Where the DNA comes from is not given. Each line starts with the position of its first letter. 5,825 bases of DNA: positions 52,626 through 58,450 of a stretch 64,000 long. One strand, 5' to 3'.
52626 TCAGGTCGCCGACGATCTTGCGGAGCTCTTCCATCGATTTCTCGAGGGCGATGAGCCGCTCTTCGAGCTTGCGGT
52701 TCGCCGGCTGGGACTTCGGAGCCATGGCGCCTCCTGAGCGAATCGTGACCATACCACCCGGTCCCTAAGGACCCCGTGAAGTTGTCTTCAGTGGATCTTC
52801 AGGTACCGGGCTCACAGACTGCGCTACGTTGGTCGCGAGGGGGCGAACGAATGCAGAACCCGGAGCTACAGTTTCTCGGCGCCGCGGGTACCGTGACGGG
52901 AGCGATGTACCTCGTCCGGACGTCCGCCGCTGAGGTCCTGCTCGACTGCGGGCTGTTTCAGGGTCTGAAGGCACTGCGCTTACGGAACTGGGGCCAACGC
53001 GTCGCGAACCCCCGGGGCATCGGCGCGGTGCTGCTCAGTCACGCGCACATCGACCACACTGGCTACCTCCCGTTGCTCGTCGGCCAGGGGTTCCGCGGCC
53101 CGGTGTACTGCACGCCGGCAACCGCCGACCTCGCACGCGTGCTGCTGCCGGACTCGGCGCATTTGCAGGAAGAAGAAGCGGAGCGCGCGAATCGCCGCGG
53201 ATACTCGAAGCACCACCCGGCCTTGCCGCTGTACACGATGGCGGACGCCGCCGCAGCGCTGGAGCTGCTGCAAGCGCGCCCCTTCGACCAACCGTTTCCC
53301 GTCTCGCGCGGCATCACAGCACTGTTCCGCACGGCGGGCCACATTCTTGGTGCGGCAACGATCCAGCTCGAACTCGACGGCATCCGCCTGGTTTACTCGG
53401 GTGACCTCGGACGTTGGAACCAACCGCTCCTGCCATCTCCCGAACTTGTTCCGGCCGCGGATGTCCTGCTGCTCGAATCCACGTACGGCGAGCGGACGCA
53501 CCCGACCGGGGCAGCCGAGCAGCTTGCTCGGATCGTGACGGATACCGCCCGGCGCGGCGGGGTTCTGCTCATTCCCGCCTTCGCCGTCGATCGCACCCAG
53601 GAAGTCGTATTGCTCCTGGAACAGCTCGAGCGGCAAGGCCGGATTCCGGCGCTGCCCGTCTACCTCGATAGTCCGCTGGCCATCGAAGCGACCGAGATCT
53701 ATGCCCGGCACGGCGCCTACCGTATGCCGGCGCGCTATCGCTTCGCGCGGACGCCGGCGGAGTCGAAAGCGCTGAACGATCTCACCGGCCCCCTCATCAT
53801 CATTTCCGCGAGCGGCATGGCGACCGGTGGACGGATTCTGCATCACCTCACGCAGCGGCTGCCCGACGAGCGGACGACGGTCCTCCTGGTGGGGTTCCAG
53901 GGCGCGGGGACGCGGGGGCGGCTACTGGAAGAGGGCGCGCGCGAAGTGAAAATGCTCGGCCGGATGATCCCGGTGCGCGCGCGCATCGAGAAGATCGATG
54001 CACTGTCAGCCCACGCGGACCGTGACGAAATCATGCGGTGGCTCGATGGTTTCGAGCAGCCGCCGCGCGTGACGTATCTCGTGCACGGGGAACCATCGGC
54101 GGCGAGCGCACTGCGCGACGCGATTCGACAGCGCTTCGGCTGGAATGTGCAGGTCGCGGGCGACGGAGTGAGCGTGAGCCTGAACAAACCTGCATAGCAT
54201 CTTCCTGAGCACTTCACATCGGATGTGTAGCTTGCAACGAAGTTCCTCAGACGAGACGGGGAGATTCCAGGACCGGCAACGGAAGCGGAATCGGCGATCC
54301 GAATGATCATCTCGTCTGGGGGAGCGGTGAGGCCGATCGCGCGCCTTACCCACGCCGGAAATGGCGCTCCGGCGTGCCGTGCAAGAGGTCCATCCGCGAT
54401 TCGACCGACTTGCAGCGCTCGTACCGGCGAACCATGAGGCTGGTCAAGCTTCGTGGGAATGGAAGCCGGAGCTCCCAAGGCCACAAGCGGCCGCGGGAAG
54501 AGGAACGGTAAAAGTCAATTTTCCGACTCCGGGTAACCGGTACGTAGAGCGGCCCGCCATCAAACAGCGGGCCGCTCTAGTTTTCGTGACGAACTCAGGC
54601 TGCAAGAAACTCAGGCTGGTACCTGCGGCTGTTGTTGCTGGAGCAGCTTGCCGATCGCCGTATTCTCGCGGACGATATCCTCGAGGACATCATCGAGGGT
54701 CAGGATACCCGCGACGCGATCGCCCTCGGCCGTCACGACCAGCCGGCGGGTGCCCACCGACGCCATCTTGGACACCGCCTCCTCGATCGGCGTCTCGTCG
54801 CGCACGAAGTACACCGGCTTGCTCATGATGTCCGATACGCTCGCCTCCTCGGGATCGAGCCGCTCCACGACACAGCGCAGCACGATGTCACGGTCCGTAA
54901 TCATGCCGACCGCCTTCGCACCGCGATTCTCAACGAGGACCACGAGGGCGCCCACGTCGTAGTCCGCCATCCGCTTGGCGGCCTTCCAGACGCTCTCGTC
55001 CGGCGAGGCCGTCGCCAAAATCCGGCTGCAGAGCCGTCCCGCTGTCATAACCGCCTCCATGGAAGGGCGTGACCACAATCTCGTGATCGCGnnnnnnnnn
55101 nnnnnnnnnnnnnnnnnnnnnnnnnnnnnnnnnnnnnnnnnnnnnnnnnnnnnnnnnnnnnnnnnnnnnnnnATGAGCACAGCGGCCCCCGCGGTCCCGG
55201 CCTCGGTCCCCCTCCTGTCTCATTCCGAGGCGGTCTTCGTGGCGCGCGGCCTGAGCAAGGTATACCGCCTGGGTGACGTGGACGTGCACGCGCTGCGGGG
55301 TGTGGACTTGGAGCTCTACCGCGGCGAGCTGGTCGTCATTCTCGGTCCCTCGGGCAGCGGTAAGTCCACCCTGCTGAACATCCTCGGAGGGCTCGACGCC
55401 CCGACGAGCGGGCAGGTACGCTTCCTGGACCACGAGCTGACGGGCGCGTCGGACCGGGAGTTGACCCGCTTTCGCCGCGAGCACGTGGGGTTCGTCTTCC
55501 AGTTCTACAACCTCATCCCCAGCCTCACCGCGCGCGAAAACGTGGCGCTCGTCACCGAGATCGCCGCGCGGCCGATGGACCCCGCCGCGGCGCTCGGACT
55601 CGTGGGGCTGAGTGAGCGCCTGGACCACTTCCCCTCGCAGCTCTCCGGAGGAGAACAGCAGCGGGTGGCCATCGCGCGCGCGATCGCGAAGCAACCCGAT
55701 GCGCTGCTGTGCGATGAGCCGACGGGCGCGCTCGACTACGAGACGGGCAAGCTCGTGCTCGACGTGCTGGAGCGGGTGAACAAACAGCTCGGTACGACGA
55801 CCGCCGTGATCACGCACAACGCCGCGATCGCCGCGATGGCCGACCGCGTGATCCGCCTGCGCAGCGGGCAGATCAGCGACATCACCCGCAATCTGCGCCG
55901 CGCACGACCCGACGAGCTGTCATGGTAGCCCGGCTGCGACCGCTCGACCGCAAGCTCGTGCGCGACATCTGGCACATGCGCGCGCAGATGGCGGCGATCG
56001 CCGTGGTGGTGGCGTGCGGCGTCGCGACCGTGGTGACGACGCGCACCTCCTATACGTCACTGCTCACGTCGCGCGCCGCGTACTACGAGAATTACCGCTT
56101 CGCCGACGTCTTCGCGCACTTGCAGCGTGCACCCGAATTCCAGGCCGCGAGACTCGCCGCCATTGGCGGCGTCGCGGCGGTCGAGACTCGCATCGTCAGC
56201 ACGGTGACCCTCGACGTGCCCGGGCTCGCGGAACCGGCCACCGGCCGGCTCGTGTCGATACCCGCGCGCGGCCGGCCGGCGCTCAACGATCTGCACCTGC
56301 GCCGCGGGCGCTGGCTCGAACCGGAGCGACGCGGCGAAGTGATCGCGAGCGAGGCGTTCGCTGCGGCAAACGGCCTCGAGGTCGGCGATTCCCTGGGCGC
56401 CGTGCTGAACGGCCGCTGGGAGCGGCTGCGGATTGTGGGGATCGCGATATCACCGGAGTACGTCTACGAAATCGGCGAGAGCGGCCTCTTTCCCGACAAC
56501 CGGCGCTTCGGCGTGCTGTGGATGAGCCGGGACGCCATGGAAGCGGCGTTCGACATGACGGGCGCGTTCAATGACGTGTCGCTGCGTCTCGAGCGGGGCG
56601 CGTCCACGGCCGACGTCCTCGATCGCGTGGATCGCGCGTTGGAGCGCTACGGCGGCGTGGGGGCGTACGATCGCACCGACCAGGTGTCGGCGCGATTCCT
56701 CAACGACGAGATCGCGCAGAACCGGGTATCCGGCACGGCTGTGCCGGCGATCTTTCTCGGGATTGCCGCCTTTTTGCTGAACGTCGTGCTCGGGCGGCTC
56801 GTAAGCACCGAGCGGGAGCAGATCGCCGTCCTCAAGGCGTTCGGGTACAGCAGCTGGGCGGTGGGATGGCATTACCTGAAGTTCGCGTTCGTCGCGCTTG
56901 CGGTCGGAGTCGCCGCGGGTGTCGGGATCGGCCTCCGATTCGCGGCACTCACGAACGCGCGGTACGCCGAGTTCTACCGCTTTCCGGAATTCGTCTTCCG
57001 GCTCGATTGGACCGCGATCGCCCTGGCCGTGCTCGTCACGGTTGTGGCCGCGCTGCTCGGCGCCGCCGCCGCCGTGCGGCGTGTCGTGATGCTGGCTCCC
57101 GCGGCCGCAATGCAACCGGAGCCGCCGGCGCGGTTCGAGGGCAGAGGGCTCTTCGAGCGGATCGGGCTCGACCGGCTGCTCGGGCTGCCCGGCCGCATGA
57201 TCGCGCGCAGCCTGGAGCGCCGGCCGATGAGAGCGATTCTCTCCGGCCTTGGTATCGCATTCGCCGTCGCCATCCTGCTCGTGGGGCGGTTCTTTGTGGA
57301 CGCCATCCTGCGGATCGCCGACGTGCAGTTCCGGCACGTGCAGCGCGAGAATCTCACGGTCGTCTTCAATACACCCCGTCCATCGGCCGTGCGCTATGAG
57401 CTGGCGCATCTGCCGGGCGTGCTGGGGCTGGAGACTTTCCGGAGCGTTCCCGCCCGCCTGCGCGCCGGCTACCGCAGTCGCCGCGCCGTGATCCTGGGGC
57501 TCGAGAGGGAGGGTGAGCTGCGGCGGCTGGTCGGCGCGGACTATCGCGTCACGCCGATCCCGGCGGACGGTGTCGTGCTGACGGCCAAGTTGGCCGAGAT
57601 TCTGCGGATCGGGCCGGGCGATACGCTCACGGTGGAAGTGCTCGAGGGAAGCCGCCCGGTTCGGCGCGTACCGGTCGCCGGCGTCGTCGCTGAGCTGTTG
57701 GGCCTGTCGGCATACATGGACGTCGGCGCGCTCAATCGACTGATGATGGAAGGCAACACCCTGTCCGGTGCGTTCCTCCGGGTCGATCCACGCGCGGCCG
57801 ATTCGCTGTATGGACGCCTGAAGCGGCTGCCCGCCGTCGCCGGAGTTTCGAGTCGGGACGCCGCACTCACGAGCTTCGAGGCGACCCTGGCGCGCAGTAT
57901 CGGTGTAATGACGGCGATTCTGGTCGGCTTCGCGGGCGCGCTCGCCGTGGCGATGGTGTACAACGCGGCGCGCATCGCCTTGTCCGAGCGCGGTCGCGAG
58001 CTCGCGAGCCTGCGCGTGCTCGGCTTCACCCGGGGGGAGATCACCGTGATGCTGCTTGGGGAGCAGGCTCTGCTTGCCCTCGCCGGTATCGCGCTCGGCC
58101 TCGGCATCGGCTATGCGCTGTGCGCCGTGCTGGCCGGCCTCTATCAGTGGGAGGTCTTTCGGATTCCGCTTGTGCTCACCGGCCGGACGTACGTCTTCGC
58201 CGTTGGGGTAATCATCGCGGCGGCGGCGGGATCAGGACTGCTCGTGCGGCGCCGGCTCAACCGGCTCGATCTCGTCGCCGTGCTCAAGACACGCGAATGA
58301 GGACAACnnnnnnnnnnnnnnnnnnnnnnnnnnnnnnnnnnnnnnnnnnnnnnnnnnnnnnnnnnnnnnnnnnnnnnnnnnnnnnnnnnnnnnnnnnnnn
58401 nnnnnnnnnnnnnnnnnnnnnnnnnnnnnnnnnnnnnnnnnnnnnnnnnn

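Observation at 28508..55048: ~27-kb block resembling a low-oxygen / dormancy-type regulon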

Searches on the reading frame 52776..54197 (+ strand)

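Call 6: search_protein_families(library=pfam, proteins=[window:52776-54197:+], max_evalue=0.001)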
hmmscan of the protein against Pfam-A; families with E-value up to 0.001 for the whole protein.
window:52776-54197:+ (473 aa): 5 families
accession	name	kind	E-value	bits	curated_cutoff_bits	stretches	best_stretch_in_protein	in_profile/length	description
PF10996.14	Beta-Casp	-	3.2e-32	112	27.7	1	274-383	1-119/120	Beta-Casp domain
PF07521.17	RMMBL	-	5.2e-21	74.8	21.6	1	398-460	2-62/63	Zn-dependent metallo-hydrolase RNA specificity domain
PF12706.13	Lactamase_B_2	-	4e-13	49.8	27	1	54-253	3-186/200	Beta-lactamase superfamily domain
PF00753.33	Lactamase_B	-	2.2e-09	38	22.7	1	41-210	5-149/196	Metallo-beta-lactamase superfamily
PF16661.11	Lactamase_B_6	-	4.6e-08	33.1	27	1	47-209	2-160/193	Metallo-beta-lactamase superfamily domain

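Call 47: search_protein_families(library=ncbifam, proteins=[window:52851-54197:+], max_evalue=0.00001)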
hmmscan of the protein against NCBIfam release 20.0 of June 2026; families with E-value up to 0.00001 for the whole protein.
window:52851-54197:+ (448 aa): 4 families
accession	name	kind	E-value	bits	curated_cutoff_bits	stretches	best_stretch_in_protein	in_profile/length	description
NF045584.1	cas14_MBL_CASP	equivalog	2.7e-110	369.5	800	1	6-426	3-425/612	type VII CRISPR-associated protein Cas14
TIGR03675.1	arCOG00543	equivalog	3.3e-74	250.3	580.2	1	6-433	177-619/631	beta-CASP ribonuclease aCPSF1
TIGR04122.1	Xnuc_lig_assoc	equivalog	1.2e-11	44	325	1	153-320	76-234/326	ligase-associated DNA damage response exonuclease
NF033106.1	blaL1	exception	7.1e-06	25.2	560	0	14-72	56-113/290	L1 family subclass B3 metallo-beta-lactamase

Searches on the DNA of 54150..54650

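Call 73: search_rna_families(source=window, start=54150, end=54650, threshold=evalue, max_evalue=10)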
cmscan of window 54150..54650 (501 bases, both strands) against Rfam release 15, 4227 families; matches with E-value up to 10: 1.
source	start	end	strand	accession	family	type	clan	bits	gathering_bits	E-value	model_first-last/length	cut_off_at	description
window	54545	54579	+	RF03443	mir-2131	Gene; miRNA;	-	14.6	92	8.2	1-89/89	no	mir-2131 microRNA precursor family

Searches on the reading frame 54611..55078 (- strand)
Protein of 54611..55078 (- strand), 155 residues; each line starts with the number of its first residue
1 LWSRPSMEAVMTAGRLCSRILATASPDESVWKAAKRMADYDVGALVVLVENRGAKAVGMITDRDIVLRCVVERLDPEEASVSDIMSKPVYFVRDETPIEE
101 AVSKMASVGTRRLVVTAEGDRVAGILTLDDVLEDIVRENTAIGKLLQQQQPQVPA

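Call 6: search_protein_families(library=pfam, proteins=[window:54611-55078:-], max_evalue=0.001)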
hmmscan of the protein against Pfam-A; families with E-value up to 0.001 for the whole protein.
window:54611-55078:- (155 aa): 1 family
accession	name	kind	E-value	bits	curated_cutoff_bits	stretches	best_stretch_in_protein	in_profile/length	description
PF00571.33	CBS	-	6.1e-25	87.7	24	2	81-135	1-55/57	CBS domain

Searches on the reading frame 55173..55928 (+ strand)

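Call 6: search_protein_families(library=pfam, proteins=[window:55173-55928:+], max_evalue=0.001)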
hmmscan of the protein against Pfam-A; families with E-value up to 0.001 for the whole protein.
window:55173-55928:+ (251 aa): 7 families
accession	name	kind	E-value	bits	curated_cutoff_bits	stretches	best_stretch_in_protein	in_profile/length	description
PF00005.33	ABC_tran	-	7.2e-36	124.2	25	1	41-184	1-136/137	ABC transporter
PF02463.25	SMC_N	-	1e-05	25.5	40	0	154-231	134-213/220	RecF/RecN/SMC N terminal domain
PF13304.12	AAA_21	-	0.00011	22.8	27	1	53-100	1-47/304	AAA domain, putative AbiEii toxin, Type IV TA system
PF13555.12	AAA_29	-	0.0003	20.9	27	1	42-68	13-39/61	P-loop containing region of AAA domain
PF03193.22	RsgA_GTPase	-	0.00043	20.6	30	1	49-74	104-129/174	RsgA GTPase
PF09818.15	ABC_ATPase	-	0.00043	19.8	23.2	0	158-243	159-260/283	P-loop domain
PF13191.12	AAA_16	-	0.00095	20.1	32.6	0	50-84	23-55/167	AAA ATPase domain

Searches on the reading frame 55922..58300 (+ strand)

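Call 6: search_protein_families(library=pfam, proteins=[window:55922-58300:+], max_evalue=0.001)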
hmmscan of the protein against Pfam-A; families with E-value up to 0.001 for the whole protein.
window:55922-58300:+ (792 aa): 1 family
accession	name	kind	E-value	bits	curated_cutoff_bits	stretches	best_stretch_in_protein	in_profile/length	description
PF02687.27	FtsX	-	1.3e-30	106.4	25.5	2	666-782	2-118/120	FtsX-like permease C-terminal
